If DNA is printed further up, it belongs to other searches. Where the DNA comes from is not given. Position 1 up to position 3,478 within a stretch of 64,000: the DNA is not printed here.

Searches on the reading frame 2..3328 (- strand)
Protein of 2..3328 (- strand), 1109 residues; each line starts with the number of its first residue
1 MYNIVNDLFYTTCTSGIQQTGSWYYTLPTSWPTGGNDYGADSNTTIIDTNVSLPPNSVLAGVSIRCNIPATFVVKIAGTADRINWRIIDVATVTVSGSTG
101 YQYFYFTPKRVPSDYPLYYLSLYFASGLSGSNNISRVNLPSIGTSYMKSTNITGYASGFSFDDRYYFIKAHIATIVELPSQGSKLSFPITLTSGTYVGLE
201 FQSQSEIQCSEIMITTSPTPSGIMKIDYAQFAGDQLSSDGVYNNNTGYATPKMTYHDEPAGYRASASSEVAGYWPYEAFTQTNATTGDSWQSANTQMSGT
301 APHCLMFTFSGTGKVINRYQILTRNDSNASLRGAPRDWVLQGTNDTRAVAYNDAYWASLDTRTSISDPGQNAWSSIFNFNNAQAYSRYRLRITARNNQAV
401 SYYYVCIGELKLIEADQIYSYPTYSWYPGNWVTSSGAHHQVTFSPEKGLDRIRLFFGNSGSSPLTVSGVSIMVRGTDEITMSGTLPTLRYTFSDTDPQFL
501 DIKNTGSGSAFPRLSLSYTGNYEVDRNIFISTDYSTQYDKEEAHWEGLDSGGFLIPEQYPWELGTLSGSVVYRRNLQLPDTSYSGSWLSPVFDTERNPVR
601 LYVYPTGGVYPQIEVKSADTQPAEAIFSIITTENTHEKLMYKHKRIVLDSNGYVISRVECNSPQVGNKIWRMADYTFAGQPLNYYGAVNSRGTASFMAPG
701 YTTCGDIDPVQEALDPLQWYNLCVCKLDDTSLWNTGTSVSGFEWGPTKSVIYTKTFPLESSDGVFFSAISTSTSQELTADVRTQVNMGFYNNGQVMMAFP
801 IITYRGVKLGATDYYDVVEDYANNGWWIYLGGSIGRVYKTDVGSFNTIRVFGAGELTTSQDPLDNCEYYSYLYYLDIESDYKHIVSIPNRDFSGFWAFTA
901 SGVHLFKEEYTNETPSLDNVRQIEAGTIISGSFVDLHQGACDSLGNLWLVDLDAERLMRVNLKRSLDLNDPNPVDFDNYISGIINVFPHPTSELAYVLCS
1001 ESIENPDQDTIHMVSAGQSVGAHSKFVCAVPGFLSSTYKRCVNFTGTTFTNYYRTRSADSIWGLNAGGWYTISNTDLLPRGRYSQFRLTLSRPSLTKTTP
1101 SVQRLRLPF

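Call 19: search_protein_families(library=pfam, proteins=[window:2-3328:-], max_evalue=0.1)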
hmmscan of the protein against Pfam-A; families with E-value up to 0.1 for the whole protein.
window:2-3328:- (1109 aa): 1 family
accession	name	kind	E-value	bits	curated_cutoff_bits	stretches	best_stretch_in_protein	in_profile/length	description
PF16391.11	DUF5000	-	0.048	14.4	25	0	290-368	9-84/141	Domain of unknown function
